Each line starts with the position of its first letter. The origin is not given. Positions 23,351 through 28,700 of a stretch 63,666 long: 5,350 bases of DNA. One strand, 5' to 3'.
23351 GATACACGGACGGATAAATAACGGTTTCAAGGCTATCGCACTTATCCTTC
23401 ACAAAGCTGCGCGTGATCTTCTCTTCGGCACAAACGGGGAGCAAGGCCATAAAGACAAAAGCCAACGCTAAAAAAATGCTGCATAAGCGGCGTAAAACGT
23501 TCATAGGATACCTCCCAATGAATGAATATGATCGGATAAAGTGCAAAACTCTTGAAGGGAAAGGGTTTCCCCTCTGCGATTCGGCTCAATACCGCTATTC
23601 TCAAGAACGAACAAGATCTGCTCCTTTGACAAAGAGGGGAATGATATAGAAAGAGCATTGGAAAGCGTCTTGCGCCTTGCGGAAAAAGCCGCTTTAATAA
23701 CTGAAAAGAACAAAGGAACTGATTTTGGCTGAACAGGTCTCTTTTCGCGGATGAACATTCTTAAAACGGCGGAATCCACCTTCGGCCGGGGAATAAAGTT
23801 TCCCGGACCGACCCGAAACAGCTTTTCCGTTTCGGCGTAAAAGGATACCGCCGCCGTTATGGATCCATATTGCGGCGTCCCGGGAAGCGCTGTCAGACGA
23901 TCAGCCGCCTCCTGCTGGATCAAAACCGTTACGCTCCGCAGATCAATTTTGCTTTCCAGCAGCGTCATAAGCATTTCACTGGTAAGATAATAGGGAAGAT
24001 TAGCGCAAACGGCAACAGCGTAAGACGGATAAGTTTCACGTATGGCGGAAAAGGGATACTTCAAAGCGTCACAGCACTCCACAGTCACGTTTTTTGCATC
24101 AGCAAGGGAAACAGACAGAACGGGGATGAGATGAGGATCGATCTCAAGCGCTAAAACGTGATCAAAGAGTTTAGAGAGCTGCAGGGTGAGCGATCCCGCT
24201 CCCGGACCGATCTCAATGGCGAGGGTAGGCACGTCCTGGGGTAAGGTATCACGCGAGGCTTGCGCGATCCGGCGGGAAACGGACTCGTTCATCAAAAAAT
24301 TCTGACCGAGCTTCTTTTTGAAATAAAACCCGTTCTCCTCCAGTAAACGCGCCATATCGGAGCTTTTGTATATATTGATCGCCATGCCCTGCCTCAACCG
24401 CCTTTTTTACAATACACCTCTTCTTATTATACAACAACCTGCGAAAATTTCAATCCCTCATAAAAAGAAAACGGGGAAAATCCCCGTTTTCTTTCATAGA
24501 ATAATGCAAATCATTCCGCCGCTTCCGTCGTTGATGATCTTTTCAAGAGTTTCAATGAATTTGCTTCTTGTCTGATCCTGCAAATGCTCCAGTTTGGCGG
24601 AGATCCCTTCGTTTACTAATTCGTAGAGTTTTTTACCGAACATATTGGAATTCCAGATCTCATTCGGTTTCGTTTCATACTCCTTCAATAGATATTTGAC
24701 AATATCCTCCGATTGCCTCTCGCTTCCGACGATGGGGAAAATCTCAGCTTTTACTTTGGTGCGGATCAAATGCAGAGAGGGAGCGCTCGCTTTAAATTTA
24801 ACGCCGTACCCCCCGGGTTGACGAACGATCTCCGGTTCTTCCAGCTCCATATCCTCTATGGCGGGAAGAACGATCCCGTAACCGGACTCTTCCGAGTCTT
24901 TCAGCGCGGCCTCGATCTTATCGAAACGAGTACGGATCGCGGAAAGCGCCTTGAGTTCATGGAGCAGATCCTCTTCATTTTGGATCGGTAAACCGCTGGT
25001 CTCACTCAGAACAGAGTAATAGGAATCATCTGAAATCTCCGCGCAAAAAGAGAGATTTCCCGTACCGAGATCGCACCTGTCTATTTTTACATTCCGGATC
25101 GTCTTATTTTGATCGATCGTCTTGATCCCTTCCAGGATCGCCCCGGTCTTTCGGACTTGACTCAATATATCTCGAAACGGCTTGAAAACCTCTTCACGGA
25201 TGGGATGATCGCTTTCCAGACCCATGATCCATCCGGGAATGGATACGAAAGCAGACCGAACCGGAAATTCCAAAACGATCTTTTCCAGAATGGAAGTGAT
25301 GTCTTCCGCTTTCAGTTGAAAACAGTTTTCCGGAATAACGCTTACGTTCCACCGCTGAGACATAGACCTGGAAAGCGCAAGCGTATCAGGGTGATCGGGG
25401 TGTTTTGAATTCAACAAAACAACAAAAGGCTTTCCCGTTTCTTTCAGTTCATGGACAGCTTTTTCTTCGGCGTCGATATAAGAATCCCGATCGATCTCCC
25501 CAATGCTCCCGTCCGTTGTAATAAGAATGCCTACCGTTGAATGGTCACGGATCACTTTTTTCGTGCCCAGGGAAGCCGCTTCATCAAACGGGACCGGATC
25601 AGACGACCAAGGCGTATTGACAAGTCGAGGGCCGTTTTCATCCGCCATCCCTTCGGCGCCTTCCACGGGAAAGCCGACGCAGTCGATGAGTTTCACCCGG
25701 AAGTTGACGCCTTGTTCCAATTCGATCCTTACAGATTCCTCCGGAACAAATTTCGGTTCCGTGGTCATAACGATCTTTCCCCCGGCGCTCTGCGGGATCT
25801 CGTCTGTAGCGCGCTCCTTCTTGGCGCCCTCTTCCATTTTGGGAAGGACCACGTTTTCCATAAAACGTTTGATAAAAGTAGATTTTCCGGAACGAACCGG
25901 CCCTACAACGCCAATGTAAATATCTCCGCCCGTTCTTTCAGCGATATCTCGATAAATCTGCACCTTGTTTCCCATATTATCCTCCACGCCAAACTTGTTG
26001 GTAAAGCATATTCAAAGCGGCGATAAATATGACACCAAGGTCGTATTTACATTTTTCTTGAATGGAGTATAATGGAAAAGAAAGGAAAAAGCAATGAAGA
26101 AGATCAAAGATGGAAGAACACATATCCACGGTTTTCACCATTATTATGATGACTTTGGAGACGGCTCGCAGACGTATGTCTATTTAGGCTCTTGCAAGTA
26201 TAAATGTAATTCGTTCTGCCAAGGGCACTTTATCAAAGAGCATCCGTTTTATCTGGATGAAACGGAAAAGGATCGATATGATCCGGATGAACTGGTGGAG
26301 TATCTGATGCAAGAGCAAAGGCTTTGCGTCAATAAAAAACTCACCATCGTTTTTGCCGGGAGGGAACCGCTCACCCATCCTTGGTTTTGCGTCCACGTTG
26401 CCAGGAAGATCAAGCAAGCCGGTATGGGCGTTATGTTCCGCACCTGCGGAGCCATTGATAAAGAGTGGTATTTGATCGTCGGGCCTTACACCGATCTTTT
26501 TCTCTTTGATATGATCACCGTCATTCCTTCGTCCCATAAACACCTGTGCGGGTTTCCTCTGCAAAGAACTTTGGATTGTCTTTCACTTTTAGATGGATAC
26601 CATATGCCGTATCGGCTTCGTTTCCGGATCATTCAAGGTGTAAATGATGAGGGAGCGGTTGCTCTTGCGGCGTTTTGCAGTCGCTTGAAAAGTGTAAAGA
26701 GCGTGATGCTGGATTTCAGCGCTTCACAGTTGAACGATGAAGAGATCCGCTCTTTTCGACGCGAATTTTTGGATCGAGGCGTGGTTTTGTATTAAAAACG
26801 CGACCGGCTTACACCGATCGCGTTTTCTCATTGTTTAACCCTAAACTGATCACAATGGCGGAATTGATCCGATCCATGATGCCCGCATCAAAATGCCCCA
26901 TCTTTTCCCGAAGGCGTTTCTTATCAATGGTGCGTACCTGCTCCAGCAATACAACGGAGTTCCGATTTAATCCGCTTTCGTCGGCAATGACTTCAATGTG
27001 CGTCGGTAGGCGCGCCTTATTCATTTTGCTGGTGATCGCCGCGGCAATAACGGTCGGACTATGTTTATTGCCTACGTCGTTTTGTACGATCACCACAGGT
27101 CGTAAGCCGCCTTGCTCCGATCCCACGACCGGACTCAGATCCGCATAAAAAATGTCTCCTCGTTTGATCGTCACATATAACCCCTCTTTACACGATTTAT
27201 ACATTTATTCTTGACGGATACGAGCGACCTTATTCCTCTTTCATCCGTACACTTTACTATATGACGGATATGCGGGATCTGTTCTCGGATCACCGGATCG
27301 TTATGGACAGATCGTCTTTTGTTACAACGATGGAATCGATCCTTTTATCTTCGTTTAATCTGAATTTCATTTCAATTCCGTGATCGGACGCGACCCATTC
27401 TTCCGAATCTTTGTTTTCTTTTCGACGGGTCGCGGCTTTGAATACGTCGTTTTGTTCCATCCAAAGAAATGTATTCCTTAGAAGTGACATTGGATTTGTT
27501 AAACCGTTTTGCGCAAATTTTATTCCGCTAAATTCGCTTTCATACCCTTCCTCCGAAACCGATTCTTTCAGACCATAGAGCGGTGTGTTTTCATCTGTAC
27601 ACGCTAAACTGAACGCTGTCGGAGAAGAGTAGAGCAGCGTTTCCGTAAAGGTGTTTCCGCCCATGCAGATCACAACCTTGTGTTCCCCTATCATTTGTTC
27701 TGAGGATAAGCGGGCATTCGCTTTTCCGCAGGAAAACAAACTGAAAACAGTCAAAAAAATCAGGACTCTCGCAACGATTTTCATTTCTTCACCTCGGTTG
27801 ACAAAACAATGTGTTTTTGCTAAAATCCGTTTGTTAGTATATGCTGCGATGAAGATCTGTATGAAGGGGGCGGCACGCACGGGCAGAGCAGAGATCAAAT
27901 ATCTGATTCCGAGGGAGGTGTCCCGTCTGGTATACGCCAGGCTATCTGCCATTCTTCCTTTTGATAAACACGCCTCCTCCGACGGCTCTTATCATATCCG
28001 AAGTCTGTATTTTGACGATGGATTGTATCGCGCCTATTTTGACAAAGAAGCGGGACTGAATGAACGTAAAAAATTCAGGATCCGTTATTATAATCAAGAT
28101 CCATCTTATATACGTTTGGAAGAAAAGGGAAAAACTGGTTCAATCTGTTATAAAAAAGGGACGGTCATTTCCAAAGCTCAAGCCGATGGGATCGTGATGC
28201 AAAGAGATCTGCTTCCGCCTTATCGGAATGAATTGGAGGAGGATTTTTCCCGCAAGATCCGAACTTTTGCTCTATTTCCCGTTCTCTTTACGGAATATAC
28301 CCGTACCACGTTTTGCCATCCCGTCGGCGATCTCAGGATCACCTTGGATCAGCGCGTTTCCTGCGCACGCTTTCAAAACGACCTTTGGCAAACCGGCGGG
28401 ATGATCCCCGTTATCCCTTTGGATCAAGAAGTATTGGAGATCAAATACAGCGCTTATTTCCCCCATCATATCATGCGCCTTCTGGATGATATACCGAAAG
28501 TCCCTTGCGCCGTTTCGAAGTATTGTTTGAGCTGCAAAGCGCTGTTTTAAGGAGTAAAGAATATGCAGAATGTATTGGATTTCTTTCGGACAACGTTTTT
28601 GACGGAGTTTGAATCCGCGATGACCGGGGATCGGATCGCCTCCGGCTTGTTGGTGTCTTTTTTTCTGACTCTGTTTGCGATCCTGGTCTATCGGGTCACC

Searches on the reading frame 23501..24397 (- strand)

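Call 20: search_protein_families(library=pfam, proteins=[window:23501-24397:-], max_evalue=0.001)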
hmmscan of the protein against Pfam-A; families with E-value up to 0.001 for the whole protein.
window:23501-24397:- (298 aa): 2 families
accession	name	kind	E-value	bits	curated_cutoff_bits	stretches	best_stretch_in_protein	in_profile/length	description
PF00398.26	RrnaAD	-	1.8e-50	171.9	24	1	25-284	3-260/263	Ribosomal RNA adenine dimethylase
PF13649.12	Methyltransf_25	-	7.6e-05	23.8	27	1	61-142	2-81/97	Methyltransferase domain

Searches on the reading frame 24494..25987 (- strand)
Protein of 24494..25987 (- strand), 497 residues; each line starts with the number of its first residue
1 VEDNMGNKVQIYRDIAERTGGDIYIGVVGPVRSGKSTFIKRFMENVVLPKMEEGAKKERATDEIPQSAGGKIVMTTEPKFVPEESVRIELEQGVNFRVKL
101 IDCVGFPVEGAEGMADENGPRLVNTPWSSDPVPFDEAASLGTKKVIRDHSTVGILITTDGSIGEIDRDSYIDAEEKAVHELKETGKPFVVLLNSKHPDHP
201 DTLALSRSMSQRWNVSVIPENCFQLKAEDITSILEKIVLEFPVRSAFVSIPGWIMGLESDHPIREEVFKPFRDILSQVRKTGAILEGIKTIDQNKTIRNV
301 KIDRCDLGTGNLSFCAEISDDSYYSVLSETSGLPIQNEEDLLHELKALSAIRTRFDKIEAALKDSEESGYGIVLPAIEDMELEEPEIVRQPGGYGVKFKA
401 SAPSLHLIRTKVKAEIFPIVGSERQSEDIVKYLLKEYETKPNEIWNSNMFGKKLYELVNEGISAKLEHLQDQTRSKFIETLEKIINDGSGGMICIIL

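Call 20: search_protein_families(library=pfam, proteins=[window:24494-25987:-], max_evalue=0.001)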
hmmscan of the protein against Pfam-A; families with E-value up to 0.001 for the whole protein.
window:24494-25987:- (497 aa): 3 families
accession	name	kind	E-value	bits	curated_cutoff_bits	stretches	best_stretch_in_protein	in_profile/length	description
PF09547.16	SpoIVA_ATPase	-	3.5e-108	360.9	26.6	1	8-242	3-237/237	Stage IV sporulation protein A, ATPase domain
PF20438.3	SpoIVA_middle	-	1.1e-54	185.7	25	1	247-421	5-179/179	Stage IV sporulation protein A, middle domain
PF20439.3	SpoIVA_C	-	1e-30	106.1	25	1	422-497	1-76/76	Sporulation stage IV protein A, C-terminal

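Call 30: find_related_loci(query=window:24494-25987:-, collection=metagenome_contigs, flank=10000)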
Query window:24494-25987:- (497 aa) in metagenome_contigs; peptide patterns used: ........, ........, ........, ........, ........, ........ (x = any residue, [..] = any of these).
179 stretches matched a pattern; 4 encode a relative of the query (tblastn E <= 1e-3); 4 distinct loci.
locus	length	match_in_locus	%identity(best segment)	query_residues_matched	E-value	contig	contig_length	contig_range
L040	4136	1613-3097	44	2-497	9e-153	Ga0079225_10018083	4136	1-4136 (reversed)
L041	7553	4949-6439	46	4-497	5e-141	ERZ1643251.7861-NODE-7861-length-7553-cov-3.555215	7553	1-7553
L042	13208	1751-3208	43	10-497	2e-136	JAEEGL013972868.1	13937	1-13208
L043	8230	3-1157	42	113-497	2e-106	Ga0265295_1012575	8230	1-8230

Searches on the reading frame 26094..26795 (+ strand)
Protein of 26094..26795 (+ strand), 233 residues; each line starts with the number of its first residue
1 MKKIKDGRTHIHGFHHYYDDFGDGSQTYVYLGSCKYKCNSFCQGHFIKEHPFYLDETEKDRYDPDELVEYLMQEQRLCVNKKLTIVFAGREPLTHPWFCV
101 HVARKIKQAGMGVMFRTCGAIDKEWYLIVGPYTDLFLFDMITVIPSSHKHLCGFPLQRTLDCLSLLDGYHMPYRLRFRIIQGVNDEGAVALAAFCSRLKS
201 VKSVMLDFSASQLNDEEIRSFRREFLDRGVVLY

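Call 20: search_protein_families(library=pfam, proteins=[window:26094-26795:+], max_evalue=0.001)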
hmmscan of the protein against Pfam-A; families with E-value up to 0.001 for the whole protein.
window:26094-26795:+ (233 aa): 0 families

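Call 81: search_protein_families(library=padloc, proteins=[window:26094-26795:+], max_evalue=0.001)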
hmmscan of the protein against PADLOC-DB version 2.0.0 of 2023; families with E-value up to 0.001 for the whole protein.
window:26094-26795:+ (233 aa): 2 families
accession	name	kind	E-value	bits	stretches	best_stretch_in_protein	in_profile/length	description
PDLC02903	pVip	-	2.5e-06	25.1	1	32-125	8-85/257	Viperins not associated with kinases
PDLC02904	pVip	-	0.00016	19.3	1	31-120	10-86/262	Viperins associated with kinases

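Call 82: search_protein_families(library=ncbifam, proteins=[window:26094-26795:+], max_evalue=0.001)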
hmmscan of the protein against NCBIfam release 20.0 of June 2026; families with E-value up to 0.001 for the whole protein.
window:26094-26795:+ (233 aa): 13 families
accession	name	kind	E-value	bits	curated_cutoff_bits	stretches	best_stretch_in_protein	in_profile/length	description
TIGR02493.1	PFLA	equivalog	3.1e-16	59.5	231.75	1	22-205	13-193/235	pyruvate formate-lyase-activating protein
TIGR02494.1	PFLE_PFLC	subfamily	1.2e-14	54.3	174.35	1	62-197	104-241/293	glycyl-radical enzyme activating protein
NF043069.1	T4HPD_activ_SAM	equivalog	3.1e-14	53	425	1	61-188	103-230/299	trans-4-hydroxy-L-proline dehydratase activase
TIGR04395.1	cutC_activ_rSAM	equivalog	1.3e-12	47.6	360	1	65-188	113-236/309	choline TMA-lyase-activating enzyme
TIGR04003.1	rSAM_BssD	equivalog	1.2e-10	41.1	496.45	1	66-187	112-234/314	[benzylsuccinate synthase]-activating enzyme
NF033719.1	ind_deCO2_activ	equivalog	6.4e-09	35.5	425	1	79-196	127-246/302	indoleacetate decarboxylase activase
NF048010.1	SfplDhtActHpsHDes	equivalog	1.4e-08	33.9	430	1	85-198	135-252/298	(2S)-3-sulfopropanediol dehydratase activating enzyme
NF033717.2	HPDL_rSAM_activ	equivalog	1.6e-08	34.2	420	1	61-199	111-252/311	4-hydroxyphenylacetate decarboxylase activase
TIGR04041.1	activase_YjjW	hypoth_equivalog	7.4e-08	32.1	250.2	1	62-199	93-228/276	YjjW family glycine radical enzyme activase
TIGR02495.1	NrdG2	equivalog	4.8e-06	26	131.15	1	20-190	12-174/193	anaerobic ribonucleoside-triphosphate reductase activating protein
NF038283.1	viperin_w_prok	equivalog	3.4e-05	23.2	180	1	31-120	9-93/281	viperin family antiviral radical SAM protein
NF008356.0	PRK11145.1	equivalog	3.9e-05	23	375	1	11-206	7-199/246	pyruvate formate lyase 1-activating protein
NF048008.1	SfplDhtActHpfHKleb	equivalog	4.6e-05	22.9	500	1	82-189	127-234/308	(2S)-3-sulfopropanediol dehydratase activating enzyme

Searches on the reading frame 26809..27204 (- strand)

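Call 20: search_protein_families(library=pfam, proteins=[window:26809-27204:-], max_evalue=0.001)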
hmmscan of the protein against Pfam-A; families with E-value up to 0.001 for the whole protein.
window:26809-27204:- (131 aa): 1 family
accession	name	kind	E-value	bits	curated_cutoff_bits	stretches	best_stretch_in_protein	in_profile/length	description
PF02452.23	PemK_toxin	-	1.3e-34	119.1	23.1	1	14-120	1-108/109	PemK-like, MazF-like toxin of type II toxin-antitoxin system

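Call 81: search_protein_families(library=padloc, proteins=[window:26809-27204:-], max_evalue=0.001)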
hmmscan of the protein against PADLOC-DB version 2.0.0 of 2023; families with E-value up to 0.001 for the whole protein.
window:26809-27204:- (131 aa): 0 families

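Call 82: search_protein_families(library=ncbifam, proteins=[window:26809-27204:-], max_evalue=0.001)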
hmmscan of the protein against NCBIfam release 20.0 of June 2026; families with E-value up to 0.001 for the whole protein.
window:26809-27204:- (131 aa): 3 families
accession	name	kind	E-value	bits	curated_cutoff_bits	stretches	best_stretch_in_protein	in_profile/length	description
NF007386.0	PRK09907.1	equivalog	4.7e-10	39.4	120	1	14-118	8-107/111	endoribonuclease MazF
NF007320.0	PRK09812.1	equivalog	1.4e-07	31.5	129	1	12-103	6-97/116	type II toxin-antitoxin system ChpB family toxin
NF052489.1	TAtMazFAgrob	equivalog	7.7e-07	28.9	150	1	13-111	6-101/118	type II toxin-antitoxin system toxin MazF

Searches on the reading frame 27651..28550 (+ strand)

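Call 20: search_protein_families(library=pfam, proteins=[window:27651-28550:+], max_evalue=0.001)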
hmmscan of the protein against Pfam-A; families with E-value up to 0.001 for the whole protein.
window:27651-28550:+ (299 aa): 1 family
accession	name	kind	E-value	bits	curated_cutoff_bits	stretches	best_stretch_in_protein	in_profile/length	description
PF09359.15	VTC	-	2.9e-31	109.3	23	1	79-299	2-235/235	VTC domain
